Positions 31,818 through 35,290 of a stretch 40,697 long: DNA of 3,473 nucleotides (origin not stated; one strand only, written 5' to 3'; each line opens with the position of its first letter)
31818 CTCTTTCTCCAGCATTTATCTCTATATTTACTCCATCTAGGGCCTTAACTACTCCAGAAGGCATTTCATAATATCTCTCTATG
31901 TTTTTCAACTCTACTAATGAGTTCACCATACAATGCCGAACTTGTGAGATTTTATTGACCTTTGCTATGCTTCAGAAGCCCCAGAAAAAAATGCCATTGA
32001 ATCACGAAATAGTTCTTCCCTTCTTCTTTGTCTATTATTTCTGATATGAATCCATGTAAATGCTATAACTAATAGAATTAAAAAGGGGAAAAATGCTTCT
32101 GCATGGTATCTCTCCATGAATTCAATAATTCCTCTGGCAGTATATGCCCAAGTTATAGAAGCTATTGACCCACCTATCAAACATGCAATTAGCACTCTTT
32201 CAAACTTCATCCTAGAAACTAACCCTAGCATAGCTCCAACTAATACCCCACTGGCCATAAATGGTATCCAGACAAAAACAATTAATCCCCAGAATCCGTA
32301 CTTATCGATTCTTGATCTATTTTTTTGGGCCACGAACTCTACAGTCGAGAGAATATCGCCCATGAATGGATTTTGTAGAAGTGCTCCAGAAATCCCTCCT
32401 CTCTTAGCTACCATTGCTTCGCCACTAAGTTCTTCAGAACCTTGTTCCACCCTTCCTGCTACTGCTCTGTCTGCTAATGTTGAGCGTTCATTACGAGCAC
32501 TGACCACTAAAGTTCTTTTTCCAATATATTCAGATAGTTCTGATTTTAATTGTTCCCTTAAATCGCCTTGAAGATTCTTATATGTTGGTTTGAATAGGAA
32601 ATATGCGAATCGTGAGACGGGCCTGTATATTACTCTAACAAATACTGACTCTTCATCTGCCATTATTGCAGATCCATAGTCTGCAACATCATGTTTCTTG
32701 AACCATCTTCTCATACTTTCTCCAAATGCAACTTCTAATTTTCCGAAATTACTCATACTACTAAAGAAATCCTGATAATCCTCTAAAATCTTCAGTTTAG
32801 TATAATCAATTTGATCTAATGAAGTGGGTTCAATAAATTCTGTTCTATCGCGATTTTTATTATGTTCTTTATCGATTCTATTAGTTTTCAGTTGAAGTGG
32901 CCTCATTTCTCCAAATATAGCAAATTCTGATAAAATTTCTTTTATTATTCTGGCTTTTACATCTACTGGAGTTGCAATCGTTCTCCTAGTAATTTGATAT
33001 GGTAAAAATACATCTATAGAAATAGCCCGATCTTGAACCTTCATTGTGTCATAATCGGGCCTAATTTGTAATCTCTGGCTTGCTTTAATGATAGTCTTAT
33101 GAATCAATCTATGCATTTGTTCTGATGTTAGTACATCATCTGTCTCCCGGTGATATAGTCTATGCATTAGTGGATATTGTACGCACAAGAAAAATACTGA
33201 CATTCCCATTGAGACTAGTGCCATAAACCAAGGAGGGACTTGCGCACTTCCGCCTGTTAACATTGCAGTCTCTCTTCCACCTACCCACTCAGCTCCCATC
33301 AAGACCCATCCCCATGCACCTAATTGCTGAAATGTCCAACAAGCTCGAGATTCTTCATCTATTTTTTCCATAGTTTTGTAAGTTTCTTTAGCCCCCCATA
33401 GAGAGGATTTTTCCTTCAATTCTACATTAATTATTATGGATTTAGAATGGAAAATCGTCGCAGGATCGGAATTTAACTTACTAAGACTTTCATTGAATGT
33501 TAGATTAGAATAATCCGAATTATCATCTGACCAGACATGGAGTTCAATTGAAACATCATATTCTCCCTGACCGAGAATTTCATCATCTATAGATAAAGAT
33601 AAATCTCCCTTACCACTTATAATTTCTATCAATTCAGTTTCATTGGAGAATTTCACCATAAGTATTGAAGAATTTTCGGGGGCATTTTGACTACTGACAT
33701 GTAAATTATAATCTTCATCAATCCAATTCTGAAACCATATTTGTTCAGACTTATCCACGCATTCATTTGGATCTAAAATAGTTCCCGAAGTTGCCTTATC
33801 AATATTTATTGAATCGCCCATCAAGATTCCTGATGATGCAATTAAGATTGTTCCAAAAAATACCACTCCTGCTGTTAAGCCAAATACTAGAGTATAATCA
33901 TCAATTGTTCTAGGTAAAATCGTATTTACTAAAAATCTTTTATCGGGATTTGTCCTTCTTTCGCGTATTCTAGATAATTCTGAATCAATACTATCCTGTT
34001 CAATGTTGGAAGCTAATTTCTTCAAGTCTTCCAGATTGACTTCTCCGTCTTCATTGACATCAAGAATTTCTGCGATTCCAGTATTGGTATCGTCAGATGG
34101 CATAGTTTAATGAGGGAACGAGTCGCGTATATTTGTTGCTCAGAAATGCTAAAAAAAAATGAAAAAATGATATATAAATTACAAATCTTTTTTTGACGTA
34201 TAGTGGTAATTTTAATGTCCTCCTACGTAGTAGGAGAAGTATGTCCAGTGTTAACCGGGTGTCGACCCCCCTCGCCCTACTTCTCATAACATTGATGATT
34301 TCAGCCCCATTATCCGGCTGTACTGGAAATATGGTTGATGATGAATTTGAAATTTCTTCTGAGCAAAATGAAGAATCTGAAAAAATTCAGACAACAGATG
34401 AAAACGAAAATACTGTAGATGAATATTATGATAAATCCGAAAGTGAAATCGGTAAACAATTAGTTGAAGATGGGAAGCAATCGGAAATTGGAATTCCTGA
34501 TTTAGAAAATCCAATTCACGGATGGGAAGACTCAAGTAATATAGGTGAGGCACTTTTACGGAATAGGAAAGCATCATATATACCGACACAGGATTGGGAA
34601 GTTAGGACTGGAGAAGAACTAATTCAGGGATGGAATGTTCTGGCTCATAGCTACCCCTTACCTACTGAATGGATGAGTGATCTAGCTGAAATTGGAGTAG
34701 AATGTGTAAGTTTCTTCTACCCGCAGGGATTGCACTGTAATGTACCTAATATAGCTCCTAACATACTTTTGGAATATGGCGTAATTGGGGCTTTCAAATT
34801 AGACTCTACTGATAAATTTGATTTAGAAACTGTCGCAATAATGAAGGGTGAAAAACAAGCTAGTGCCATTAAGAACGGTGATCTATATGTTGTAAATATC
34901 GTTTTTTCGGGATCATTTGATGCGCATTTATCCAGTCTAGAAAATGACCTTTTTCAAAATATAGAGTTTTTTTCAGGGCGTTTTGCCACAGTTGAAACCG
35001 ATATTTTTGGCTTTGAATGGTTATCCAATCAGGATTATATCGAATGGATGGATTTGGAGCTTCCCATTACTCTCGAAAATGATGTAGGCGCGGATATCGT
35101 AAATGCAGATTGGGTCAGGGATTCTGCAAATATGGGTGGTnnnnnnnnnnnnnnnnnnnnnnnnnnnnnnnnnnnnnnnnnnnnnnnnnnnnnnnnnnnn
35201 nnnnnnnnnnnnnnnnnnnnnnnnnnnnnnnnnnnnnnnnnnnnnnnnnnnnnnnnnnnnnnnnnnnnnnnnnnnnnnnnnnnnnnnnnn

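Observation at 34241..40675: Surface protein of about 2140 aa combining a subtilase with two RCC1 propeller arrays and eukaryote-like adhesion modules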

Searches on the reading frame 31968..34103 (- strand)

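Call 20: search_protein_families(library=pfam, proteins=[window:31968-34103:-], max_evalue=0.001)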
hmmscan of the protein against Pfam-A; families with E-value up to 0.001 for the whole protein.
window:31968-34103:- (712 aa): 2 families
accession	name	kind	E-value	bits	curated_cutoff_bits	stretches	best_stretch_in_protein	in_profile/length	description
PF06695.16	Sm_multidrug_ex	-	5.7e-13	50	30.7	1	577-650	47-120/121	Putative small multi-drug export protein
PF09335.16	VTT_dom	-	0.00055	20.8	33.9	0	592-655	58-120/123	VTT domain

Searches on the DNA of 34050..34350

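Call 75: search_rna_families(source=window, start=34050, end=34350, threshold=evalue, max_evalue=1)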
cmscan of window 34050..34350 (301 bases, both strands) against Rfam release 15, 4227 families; matches with E-value up to 1: 0.
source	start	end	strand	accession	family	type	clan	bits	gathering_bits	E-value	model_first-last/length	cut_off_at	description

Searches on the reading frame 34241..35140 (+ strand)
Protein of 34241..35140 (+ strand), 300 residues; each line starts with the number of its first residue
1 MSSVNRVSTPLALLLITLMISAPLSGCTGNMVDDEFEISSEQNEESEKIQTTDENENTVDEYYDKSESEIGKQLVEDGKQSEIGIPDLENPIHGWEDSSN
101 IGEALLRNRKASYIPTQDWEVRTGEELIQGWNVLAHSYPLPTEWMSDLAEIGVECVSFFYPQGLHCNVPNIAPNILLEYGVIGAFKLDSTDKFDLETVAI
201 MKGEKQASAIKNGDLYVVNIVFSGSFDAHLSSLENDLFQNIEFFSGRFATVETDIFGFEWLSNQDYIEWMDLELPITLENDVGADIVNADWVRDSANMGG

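Call 7: search_protein_families(library=pfam, proteins=[window:34241-35140:+], max_evalue=1)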
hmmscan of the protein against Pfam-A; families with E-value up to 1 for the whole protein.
seq(300 aa): 0 families

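Call 70: search_protein_families(library=ncbifam, proteins=[window:34241-35140:+], max_evalue=10)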
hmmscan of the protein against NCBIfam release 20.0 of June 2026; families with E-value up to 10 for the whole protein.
seq(300 aa): 1 family
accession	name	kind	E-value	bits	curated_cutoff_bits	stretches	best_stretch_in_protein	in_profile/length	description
NF041245.1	T6SS_IglE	equivalog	0.0011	18.9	75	1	15-88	3-79/131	type VI secretion system lipoprotein IglE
